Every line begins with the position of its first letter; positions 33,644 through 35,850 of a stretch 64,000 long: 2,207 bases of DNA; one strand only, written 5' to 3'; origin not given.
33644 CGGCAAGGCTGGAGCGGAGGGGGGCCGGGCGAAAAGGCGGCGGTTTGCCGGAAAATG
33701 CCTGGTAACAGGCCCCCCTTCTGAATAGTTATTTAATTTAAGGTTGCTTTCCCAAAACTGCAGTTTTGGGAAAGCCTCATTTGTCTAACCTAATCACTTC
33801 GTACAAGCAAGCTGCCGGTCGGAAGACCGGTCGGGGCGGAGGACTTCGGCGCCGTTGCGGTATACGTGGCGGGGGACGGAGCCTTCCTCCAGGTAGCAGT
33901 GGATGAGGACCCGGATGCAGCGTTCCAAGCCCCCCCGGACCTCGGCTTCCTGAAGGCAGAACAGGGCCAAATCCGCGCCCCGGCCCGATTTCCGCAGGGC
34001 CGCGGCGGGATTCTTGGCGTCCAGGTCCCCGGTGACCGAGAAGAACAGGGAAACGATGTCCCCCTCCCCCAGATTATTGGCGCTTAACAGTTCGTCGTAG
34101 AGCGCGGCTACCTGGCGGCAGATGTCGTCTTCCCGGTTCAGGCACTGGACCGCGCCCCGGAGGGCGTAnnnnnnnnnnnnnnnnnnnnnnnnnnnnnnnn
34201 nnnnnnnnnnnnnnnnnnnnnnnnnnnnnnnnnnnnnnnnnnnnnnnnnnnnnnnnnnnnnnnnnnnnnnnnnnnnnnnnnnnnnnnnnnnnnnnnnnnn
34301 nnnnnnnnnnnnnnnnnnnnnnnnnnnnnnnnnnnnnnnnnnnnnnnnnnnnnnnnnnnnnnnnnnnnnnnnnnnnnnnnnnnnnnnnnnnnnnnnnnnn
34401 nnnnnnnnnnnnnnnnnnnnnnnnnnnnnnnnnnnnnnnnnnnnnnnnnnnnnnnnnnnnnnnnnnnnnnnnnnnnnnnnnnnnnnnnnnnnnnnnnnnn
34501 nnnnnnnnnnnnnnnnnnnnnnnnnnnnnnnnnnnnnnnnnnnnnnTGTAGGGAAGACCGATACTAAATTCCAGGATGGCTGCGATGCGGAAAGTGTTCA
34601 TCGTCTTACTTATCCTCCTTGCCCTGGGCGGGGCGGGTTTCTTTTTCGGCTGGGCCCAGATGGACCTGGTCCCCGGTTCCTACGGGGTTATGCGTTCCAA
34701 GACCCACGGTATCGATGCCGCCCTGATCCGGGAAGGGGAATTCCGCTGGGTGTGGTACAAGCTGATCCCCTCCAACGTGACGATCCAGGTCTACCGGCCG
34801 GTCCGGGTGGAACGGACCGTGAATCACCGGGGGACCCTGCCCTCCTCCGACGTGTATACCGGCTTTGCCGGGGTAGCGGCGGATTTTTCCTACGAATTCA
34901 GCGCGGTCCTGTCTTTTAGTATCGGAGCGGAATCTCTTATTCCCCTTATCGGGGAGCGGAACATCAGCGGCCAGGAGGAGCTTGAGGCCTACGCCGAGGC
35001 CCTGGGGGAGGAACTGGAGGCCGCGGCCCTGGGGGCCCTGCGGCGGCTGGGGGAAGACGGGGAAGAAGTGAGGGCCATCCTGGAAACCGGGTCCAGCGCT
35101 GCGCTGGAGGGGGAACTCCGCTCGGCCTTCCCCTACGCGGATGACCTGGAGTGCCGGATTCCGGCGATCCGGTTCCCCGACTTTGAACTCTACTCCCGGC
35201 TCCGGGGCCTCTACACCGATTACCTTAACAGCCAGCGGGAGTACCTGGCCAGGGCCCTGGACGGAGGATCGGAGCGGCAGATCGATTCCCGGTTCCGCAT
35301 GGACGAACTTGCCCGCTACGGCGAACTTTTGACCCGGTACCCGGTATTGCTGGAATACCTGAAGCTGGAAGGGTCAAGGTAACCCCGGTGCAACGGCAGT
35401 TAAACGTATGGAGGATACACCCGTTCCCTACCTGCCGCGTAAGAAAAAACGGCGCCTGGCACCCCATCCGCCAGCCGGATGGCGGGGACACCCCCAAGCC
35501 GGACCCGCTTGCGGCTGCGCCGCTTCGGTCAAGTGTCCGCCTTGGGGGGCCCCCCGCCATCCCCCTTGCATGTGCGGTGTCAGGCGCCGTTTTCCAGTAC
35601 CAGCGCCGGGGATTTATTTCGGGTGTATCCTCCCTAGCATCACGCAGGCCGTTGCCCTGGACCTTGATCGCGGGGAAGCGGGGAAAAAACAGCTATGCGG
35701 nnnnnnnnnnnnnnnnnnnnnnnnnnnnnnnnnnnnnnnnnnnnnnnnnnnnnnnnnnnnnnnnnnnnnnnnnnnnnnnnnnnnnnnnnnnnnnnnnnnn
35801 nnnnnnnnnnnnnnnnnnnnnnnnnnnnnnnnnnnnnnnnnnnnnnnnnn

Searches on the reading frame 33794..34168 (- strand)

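Call 59: search_protein_families(library=pfam, proteins=[window:33794-34168:-], max_evalue=0.00001)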
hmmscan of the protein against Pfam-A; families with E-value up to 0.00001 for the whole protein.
window:33794-34168:- (124 aa): 1 family
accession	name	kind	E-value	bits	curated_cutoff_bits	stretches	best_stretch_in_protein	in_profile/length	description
PF07736.16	CM_1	-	2.2e-33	115.5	27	1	2-113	3-115/116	Chorismate mutase type I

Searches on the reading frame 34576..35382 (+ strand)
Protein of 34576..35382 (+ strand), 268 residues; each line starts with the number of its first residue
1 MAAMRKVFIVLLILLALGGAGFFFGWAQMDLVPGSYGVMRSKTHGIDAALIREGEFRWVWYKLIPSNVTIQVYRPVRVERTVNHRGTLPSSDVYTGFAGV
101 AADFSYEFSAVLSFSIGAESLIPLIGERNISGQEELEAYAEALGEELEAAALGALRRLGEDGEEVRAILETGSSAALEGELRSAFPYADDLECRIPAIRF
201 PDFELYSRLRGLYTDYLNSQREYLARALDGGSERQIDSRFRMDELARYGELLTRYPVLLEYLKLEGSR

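Call 19: find_encoding_contigs(protein=window:34576-35382:+, flank=10000, max_places=10)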
Protein window:34576-35382:+ (268 aa): no gene with exactly this product is on record in the collection.

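Call 20: find_homologous_proteins(query=window:34576-35379:+)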
Query window:34576-35379:+ (268 aa): 873 proteins with E <= 0.001 among 8000 candidates; the best 120 are listed.
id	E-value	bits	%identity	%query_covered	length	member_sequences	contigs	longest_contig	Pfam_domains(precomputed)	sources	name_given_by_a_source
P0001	1.9e-168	577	100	99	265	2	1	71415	-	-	-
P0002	1.8e-119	416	69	99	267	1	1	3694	-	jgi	jgi:hypothetical protein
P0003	2.8e-117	409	69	98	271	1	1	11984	-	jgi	jgi:hypothetical protein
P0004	3.4e-117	409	69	99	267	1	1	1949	-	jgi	jgi:hypothetical protein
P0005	1.5e-116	407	67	99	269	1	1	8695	-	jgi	jgi:hypothetical protein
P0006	2.6e-116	406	67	100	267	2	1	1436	-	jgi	jgi:hypothetical protein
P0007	3.3e-116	406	69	99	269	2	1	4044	-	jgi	jgi:hypothetical protein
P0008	5.0e-116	405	68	99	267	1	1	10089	-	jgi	jgi:hypothetical protein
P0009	2.4e-115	403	71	99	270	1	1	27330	-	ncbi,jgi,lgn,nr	ncbi:MAG: hypothetical protein LBF95_06035 [Treponema sp.]|jgi:hypothetical protein|nr:hypothetical 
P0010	2.7e-115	403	70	97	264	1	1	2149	-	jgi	jgi:hypothetical protein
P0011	5.3e-115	402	67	99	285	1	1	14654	-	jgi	jgi:hypothetical protein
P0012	1.4e-114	400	67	98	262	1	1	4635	-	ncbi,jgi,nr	ncbi:MAG: hypothetical protein LBT39_07715 [Treponema sp.]|jgi:hypothetical protein|nr:hypothetical 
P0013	1.9e-114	400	68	99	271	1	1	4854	-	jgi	jgi:hypothetical protein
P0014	3.2e-114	399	68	100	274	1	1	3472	-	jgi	jgi:hypothetical protein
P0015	6.9e-114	398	67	99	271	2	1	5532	-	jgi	jgi:hypothetical protein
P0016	5.8e-113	395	67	98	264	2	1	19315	-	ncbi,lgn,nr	ncbi:MAG: hypothetical protein LBH51_09165 [Treponema sp.]|nr:hypothetical protein [Treponema sp.]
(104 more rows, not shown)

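Call 21: find_encoding_contigs(protein=P0009, flank=10000, max_places=3)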
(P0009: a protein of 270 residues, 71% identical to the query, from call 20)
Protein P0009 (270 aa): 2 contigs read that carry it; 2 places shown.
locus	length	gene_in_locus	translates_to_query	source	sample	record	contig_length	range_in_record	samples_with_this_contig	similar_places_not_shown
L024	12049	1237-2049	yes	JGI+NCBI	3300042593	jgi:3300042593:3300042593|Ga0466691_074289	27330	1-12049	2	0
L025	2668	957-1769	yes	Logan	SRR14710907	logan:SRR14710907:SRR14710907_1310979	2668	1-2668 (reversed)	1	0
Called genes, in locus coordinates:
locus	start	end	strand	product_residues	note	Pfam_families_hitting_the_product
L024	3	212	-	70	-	?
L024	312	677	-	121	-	PF07736:CM_1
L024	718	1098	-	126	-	-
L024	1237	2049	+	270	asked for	-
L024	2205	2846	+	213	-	PF27340:TP_0126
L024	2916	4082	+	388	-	-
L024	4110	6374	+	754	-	PF05496:RuvB_N, PF00004:AAA, PF07728:AAA_5 (weak), PF13173:AAA_14 (weak), PF16193:AAA_assoc_2, PF12002:MgsA_C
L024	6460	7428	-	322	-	PF01081:Aldolase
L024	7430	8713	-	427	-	PF01743:PolyA_pol, PF12627:PolyA_pol_RNAbd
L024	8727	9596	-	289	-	PF00561:Abhydrolase_1, PF12146:Hydrolase_4, PF12697:Abhydrolase_6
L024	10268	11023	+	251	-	PF05958:tRNA_U5-meth_tr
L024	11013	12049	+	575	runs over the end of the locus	PF13360:PQQ_2 (weak), PF13646:HEAT_2 (weak)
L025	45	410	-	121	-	PF07736:CM_1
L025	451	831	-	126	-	-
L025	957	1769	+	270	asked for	-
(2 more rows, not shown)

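Call 22: find_encoding_contigs(protein=P0016, flank=10000, max_places=3)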
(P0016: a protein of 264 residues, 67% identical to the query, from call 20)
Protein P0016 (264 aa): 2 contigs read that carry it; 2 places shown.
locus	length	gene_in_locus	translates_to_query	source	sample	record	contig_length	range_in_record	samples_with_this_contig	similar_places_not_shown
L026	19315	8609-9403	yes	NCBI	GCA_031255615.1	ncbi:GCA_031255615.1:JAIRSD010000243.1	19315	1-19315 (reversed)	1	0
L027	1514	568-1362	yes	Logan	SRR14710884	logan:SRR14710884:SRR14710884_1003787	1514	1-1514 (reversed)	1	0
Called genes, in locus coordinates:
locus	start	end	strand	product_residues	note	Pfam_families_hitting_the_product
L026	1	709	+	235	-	PF03747:ADP_ribosyl_GH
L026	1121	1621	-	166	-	-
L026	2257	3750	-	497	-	PF08668:HDOD, PF01966:HD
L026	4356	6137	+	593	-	PF13424:TPR_12 (faint), PF07719:TPR_2 (faint), PF13181:TPR_8 (faint), PF13428:TPR_14 (faint), PF14559:TPR_19 (faint), PF21033:RMD1-3 (faint), PF00515:TPR_1 (faint), PF13414:TPR_11 (faint)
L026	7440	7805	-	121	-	PF07736:CM_1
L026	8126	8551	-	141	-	-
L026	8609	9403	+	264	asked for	-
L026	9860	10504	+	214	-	PF27340:TP_0126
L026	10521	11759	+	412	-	-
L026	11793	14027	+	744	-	PF05496:RuvB_N, PF00004:AAA, PF07728:AAA_5 (faint), PF13173:AAA_14 (weak), PF16193:AAA_assoc_2, PF12002:MgsA_C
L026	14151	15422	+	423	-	PF25852:DUF6242_C (faint)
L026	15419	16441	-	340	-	PF00294:PfkB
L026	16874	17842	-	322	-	PF01081:Aldolase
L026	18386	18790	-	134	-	PF01243:PNPOx_N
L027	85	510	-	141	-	-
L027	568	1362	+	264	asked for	-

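Call 26: find_encoding_contigs(protein=P0001, flank=10000, max_places=5)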
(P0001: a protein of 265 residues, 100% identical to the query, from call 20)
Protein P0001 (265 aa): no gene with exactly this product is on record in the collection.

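Call 52: find_related_loci(query=A7, collection=metagenome_contigs, flank=10000)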
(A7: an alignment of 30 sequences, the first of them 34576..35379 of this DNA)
Query A7 (268 aa) in metagenome_contigs; peptide patterns used: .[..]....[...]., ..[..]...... (x = any residue, [..] = any of these).
448 stretches matched a pattern; 379 encode a relative of the query (tblastn E <= 1e-3); the best 80 are kept; 80 distinct loci.
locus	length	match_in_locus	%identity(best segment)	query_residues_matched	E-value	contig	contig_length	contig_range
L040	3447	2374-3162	50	3-266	4e-85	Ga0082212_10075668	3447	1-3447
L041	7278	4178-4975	46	3-268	3e-81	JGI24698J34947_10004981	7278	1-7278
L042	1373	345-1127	49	4-266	2e-86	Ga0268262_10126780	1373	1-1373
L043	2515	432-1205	48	3-262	6e-83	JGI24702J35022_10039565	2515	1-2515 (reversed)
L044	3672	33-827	47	1-267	1e-80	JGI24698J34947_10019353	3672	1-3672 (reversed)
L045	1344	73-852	49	3-264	3e-85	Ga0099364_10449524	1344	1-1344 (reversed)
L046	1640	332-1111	48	8-267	5e-84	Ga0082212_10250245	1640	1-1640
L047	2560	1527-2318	45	3-266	4e-81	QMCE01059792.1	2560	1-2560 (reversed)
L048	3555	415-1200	46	3-264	4e-79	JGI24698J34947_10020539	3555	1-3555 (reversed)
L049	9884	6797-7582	45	3-264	2e-78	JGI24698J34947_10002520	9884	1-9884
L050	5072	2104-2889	45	3-264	2e-78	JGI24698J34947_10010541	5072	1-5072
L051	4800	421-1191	46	4-262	1e-77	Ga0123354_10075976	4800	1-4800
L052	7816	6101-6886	44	4-265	1e-77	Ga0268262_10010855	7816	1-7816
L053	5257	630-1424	47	3-265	2e-77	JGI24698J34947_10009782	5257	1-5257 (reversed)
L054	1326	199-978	47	1-262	2e-82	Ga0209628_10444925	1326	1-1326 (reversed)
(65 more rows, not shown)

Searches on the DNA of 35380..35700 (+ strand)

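Call 13: search_rna_families(source=window, start=35380, end=35680, threshold=evalue, max_evalue=10, show_alignments=2)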
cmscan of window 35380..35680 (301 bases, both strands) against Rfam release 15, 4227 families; matches with E-value up to 10: 2.
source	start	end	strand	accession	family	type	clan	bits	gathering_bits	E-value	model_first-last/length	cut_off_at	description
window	35485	35553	-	RF04269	mir-373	Gene; miRNA;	-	20.1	69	0.2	1-69/69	no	mir-373 microRNA precursor family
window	35477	35562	-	RF03889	mir-4776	Gene; miRNA;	-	16.7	97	1.5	1-80/80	no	mir-4776 microRNA precursor family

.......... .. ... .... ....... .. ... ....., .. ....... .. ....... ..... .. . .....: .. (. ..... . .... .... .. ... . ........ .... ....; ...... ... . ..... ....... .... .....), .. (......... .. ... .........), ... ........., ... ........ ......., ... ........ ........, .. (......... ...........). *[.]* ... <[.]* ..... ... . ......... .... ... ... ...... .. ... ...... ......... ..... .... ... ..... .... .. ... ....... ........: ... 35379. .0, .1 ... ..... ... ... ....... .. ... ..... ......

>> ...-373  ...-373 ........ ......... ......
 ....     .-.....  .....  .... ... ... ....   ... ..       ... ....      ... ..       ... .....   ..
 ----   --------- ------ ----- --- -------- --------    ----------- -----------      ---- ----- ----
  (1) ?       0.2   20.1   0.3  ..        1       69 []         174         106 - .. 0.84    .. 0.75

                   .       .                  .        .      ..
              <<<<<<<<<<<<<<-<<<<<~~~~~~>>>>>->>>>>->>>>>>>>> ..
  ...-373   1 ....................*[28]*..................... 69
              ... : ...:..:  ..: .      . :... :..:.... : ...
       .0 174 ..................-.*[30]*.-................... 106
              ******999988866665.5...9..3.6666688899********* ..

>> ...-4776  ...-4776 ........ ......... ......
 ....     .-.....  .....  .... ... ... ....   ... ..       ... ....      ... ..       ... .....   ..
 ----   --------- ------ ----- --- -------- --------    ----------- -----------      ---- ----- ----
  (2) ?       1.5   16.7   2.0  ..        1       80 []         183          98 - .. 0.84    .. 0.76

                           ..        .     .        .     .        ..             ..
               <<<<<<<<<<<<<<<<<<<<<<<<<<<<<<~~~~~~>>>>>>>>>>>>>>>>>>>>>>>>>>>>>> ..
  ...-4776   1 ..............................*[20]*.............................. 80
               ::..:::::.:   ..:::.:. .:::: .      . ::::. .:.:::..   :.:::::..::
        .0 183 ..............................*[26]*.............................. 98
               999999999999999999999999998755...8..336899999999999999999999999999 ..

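Call 91: search_dna_similar(query=window:35392-35700:+, collection=phages, mode=distant, max_evalue=0.001, max_rows=10)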
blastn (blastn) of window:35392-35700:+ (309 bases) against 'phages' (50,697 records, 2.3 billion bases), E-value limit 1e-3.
No match.

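Call 92: search_dna_similar(query=window:35392-35700:+, collection=plasmids, mode=distant, max_evalue=0.001, max_rows=10)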
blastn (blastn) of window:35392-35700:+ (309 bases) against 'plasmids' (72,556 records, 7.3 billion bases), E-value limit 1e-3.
No match.

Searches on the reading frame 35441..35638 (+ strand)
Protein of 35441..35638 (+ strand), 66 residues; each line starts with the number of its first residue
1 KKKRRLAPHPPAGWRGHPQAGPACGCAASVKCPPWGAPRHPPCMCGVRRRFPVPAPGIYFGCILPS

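Call 33: find_homologous_proteins(query=A3, max_evalue=10)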
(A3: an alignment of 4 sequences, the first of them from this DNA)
Query A3 (4 sequences): 5 candidates shared short words with the query, none scored E <= 10.
